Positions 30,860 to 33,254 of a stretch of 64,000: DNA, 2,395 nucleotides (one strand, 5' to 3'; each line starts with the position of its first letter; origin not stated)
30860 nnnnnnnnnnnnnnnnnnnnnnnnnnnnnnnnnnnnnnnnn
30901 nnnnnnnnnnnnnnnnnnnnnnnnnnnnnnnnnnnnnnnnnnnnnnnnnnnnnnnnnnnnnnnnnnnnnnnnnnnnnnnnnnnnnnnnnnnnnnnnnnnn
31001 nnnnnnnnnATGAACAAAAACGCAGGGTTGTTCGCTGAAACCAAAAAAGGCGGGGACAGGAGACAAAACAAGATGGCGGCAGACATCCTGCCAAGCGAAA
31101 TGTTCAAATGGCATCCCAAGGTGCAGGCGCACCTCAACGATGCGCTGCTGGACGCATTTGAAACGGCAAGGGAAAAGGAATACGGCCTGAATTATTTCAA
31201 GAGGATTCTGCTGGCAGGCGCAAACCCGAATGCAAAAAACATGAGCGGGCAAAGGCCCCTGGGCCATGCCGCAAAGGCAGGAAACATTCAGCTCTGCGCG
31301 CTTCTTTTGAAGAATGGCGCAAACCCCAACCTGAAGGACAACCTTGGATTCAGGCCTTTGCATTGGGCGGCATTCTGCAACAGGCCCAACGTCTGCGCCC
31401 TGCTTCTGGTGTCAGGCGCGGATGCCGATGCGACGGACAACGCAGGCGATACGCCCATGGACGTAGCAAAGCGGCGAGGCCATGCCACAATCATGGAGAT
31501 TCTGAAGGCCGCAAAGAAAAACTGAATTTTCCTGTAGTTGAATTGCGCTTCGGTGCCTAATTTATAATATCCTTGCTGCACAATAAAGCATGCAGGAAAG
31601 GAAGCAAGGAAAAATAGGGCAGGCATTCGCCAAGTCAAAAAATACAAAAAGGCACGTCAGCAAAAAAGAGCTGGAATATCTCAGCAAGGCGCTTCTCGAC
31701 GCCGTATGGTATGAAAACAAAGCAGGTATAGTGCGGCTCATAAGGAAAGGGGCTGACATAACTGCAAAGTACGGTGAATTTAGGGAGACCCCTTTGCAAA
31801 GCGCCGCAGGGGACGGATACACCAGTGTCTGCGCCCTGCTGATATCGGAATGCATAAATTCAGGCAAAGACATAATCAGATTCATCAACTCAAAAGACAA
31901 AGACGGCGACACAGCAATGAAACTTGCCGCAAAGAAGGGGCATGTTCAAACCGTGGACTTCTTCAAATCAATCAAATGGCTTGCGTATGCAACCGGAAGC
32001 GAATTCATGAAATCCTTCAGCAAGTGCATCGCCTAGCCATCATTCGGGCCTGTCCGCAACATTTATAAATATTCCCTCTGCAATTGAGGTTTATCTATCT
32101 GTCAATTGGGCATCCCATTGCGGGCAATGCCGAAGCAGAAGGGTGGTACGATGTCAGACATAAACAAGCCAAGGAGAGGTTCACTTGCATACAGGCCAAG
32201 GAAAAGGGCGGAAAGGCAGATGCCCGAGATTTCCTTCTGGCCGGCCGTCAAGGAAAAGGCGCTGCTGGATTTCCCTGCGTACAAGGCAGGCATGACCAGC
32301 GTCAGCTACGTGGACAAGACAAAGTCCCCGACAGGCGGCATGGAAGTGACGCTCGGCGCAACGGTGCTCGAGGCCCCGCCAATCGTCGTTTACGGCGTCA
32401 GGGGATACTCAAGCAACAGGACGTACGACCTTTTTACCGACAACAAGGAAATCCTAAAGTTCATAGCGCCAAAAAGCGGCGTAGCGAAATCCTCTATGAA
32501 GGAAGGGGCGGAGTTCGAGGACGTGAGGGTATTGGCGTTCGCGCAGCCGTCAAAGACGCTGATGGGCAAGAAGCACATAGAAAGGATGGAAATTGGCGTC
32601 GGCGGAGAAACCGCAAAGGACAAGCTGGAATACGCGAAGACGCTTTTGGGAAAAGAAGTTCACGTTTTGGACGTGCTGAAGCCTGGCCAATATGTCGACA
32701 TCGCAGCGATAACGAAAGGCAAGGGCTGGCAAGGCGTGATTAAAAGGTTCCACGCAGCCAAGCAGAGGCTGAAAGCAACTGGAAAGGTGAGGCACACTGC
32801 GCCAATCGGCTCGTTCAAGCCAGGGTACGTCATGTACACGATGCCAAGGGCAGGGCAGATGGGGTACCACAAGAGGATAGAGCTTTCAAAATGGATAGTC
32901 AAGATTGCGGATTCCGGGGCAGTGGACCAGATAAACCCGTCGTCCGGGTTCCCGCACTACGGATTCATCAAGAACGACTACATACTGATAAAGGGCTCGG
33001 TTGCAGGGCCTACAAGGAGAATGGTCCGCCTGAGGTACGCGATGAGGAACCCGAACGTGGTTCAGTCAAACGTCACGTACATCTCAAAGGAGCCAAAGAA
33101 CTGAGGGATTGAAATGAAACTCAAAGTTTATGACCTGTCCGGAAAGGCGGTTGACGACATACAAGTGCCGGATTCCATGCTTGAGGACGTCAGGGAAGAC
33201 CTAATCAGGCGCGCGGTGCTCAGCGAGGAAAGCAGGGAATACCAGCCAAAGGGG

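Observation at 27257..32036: Eleven ankyrin-repeat genes in 64 kb, eight of them in one head-to-tail array abutting the ribosomal-protein operon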

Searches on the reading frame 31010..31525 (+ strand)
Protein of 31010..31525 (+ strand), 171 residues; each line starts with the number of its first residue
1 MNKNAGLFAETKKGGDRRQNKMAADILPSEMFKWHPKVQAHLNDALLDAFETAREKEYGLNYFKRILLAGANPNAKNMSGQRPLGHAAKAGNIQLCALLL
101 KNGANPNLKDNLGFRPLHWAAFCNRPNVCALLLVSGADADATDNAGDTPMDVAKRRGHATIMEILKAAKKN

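Call 4: search_protein_families(library=pfam, proteins=[window:31010-31525:+], max_evalue=0.01)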
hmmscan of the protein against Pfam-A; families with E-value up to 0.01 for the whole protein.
window:31010-31525:+ (171 aa): 5 families
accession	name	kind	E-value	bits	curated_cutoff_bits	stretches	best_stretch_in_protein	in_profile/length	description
PF00023.36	Ank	-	7.2e-18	64.1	21.1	2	113-144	2-33/33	Ankyrin repeat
PF12796.13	Ank_2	-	9.8e-17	61.7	27.3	1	61-143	11-90/90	Ankyrin repeats (3 copies)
PF13637.12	Ank_4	-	1.3e-15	57.6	22.7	3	86-133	3-50/50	Ankyrin repeats (many copies)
PF13857.12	Ank_5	-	4.9e-12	46.4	27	2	99-153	1-56/56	Ankyrin repeats (many copies)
PF13606.12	Ank_3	-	1.5e-10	40.6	22.3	2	80-107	2-29/30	Ankyrin repeat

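Call 74: search_protein_families(library=ncbifam, proteins=[window:31010-31525:+], max_evalue=0.01)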
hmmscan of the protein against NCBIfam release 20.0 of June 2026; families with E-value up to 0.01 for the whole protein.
window:31010-31525:+ (171 aa): 6 families
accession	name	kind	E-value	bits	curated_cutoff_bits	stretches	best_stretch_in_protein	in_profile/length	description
NF041931.2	MzaA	equivalog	5e-16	58.7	800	2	108-168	30-90/726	MZA anti-phage system associated sigma-70 family RNA polymerase sigma factor MzaA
NF043023.1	T4SS_AnkH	equivalog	1.2e-11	44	600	1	61-165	13-117/467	Dot/Icm T4SS effector AnkH/LegA3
NF043029.1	T4SS_AnkY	equivalog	2.4e-09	36.2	600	2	117-165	462-510/543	Dot/Icm T4SS effector AnkY/LegA9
NF043022.1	T4SS_AnkG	equivalog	4.5e-06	25.7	500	0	71-120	390-443/455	Dot/Icm T4SS effector AnkG/AnkZ/LegA7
NF043028.1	T4SS_AnkX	equivalog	0.00016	20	1400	1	81-132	419-634/938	Dot/Icm T4SS effector AnkN/AnkX/LegA8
NF043019.1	T4SS_AnkC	equivalog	0.0028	16.6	450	1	73-166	120-221/459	Dot/Icm T4SS effector AnkC/LegA12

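Call 93: search_protein_families(library=padloc, proteins=[window:31010-31525:+], max_evalue=0.001)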
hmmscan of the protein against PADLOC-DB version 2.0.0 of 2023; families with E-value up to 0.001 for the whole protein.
window:31010-31525:+ (171 aa): 3 families
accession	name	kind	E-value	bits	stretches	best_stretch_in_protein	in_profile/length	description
PDLC04783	PDC-M72A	-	2.7e-18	64.4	1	62-167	245-350/392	-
PDLC02908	Ankyrin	-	2.3e-10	37.4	1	74-165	730-821/880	-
PDLC02203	MzaA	-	1.2e-05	21.8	0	73-116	37-80/683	-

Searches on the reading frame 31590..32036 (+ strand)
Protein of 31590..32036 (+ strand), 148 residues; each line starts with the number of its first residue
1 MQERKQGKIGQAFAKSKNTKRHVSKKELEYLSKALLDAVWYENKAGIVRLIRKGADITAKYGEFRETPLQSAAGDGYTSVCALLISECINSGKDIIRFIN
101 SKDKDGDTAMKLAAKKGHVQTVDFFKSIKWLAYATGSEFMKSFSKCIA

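Call 4: search_protein_families(library=pfam, proteins=[window:31590-32036:+], max_evalue=0.01)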
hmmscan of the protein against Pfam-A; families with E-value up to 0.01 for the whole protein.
window:31590-32036:+ (148 aa): 3 families
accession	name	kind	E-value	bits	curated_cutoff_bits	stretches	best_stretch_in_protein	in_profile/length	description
PF12796.13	Ank_2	-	2e-09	38.3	27.3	1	36-124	2-78/90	Ankyrin repeats (3 copies)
PF13637.12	Ank_4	-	4.5e-08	33.6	22.7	1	86-125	14-49/50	Ankyrin repeats (many copies)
PF00023.36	Ank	-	2.9e-07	30.8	21.1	0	105-124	1-20/33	Ankyrin repeat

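Call 8: find_encoding_contigs(protein=window:31590-32036:+, flank=10000, max_places=6)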
Protein window:31590-32036:+ (148 aa): 3 contigs read that carry it; 2 places shown.
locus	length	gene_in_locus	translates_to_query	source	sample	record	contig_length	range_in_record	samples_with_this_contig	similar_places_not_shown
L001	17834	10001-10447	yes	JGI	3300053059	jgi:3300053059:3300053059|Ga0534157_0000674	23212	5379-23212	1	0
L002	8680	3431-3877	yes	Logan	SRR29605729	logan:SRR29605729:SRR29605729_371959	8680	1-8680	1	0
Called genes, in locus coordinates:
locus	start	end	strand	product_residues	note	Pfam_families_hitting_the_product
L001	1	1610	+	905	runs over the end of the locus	PF05673:DUF815 (faint), PF13479:AAA_24 (faint), PF01695:IstB_IS21 (faint), PF00004:AAA, PF13173:AAA_14 (weak), PF05496:RuvB_N (weak), PF00004:AAA, PF17862:AAA_lid_3 (weak), +16 more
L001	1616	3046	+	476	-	PF02789:Peptidase_M17_N, PF00883:Peptidase_M17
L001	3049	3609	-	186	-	PF03439:Spt5-NGN, PF00467:KOW (weak)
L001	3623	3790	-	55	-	-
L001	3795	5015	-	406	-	PF00091:Tubulin, PF12327:FtsZ_C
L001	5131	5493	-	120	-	-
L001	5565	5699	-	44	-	-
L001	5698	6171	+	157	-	PF12796:Ank_2, PF13606:Ank_3 (faint), PF13637:Ank_4, PF13857:Ank_5, PF00023:Ank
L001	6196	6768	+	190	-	PF24521:Ank_KRIT1 (faint), PF13606:Ank_3 (faint), PF13857:Ank_5 (faint), PF12796:Ank_2, PF13637:Ank_4 (weak), PF00023:Ank, PF13637:Ank_4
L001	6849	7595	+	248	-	PF13606:Ank_3 (faint), PF00023:Ank (faint), PF12796:Ank_2, PF13637:Ank_4, PF13857:Ank_5 (faint), PF12796:Ank_2 (weak)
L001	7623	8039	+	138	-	-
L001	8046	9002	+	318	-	PF00023:Ank (faint), PF12796:Ank_2, PF13637:Ank_4 (faint), PF13857:Ank_5 (faint), PF13606:Ank_3 (faint)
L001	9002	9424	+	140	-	PF12796:Ank_2, PF13606:Ank_3 (faint), PF00023:Ank (weak), PF13637:Ank_4, PF13857:Ank_5, PF12796:Ank_2, PF00023:Ank (weak), PF13637:Ank_4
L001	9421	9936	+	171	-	PF12796:Ank_2, PF13606:Ank_3 (faint), PF13637:Ank_4, PF13857:Ank_5, PF00023:Ank (weak)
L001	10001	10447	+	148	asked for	PF12796:Ank_2, PF00023:Ank (faint), PF13637:Ank_4 (faint)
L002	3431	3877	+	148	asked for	PF12796:Ank_2, PF00023:Ank (faint), PF13637:Ank_4 (faint)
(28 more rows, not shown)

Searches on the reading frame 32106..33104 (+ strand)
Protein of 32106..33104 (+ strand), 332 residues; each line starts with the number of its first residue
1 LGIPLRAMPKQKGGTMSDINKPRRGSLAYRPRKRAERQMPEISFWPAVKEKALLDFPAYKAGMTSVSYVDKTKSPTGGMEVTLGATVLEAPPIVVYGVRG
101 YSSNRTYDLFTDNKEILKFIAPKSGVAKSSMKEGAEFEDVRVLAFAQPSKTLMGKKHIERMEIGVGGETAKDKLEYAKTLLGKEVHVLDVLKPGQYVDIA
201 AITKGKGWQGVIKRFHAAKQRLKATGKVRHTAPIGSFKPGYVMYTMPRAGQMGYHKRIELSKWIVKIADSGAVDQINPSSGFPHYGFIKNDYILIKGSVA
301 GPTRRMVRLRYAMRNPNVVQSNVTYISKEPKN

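Call 9: search_protein_families(library=pfam, proteins=[window:32106-33104:+], max_evalue=0.01)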
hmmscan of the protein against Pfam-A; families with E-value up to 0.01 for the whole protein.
window:32106-33104:+ (332 aa): 1 family
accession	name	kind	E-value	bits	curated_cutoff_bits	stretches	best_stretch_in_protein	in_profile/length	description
PF00297.29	Ribosomal_L3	-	7.9e-65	219.7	22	2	137-314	157-346/369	Ribosomal protein L3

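Call 11: find_related_loci(query=window:32148-33104:+, collection=genome_contigs, flank=10000)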
Query window:32148-33104:+ (318 aa) in genome_contigs; peptide patterns used: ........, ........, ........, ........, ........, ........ (x = any residue, [..] = any of these).
407 stretches matched a pattern; 344 encode a relative of the query (tblastn E <= 1e-3); the best 80 are kept; 80 distinct loci.
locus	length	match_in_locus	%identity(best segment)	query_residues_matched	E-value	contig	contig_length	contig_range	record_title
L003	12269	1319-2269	87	2-318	0e+0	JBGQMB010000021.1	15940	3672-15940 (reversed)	MAG: Candidatus Micrarchaeia archaeon isolate OBJ2_061818_150_3 k141_1142380_length_15940_cov_12.5608, whole genome shot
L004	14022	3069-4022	71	1-318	2e-163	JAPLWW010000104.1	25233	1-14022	MAG: Candidatus Micrarchaeota archaeon isolate LacPavin_0920_SED3_MAG_46_9 LacPavin_0920_SED3_scaffold_237541, whole gen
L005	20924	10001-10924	56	2-315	1e-118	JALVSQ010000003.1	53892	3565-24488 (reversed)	MAG: Candidatus Micrarchaeota archaeon isolate A3_metabat2_scaf2bin.362 A3_NODE_109_length_53892_cov_2.427546, whole gen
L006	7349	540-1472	57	4-318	2e-117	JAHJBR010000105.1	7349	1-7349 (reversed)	MAG: Candidatus Micrarchaeota archaeon isolate Modern_marine.mb.268 Modern_marine.mb.268_k141_1238210, whole genome shot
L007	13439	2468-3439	52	2-314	3e-109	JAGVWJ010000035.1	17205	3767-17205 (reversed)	Candidatus Micrarchaeota archaeon isolate RIFCSPLOWO2_12_FULL_37_11 rifcsplowo2_12_scaffold_3962, whole genome shotgun s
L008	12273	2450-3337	55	2-300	1e-108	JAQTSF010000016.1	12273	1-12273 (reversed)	MAG: Candidatus ainarchaeum sp. isolate STB_180 NODE_13020_length_12273_cov_3.068253_Sandtown_B, whole genome shotgun se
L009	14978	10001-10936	54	4-318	7e-109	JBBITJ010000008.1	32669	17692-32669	MAG: Candidatus Micrarchaeota archaeon isolate TCF170221_bin_394 NODE_347_length_32669_cov_14.728123, whole genome shotg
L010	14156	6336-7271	53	4-318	3e-108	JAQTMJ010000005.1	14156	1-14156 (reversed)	MAG: Candidatus ainarchaeum sp. isolate STA_38 NODE_8369_length_14156_cov_1.825005_Sandtown_A, whole genome shotgun sequ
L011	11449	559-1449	56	2-300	9e-108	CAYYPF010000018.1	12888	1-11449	MAG TPA_asm: Candidatus Micrarchaeota archaeon isolate binchicken_co387_57 genome assembly, contig: NODE_6067_length_128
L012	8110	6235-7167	51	2-317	7e-106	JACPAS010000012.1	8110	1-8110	MAG: Candidatus Micrarchaeota archaeon isolate NC_groundwater_237_Ag_S-0.2um_36_6 S5_GD2017_2_S2_scaffold_6934, whole ge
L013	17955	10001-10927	52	1-312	5e-105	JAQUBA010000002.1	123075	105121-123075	MAG: Candidatus ainarchaeum sp. isolate STC_97 NODE_341_length_123075_cov_4.385236_Sandtown_C, whole genome shotgun sequ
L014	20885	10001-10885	54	2-300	2e-104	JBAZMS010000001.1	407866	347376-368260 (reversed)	MAG: Candidatus Micrarchaeia archaeon isolate SO_2017_LW4_49 scaffold_28_c1_LW137-91_2017, whole genome shotgun sequence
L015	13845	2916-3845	57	1-314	5e-104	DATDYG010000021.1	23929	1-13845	MAG TPA_asm: Candidatus Bilamarchaeaceae archaeon isolate SMAG_U8159 k141_1809122, whole genome shotgun sequence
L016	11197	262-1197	50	4-318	1e-103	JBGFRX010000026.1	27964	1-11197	MAG: Candidatus Micrarchaeota archaeon isolate BA1A30.2019.Bin.10 NODE_932_length_27964_cov_15.095464, whole genome shot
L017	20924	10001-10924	51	2-312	5e-103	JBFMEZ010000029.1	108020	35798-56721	MAG: Candidatus Micrarchaeota archaeon isolate MAG258 MAG258_29, whole genome shotgun sequence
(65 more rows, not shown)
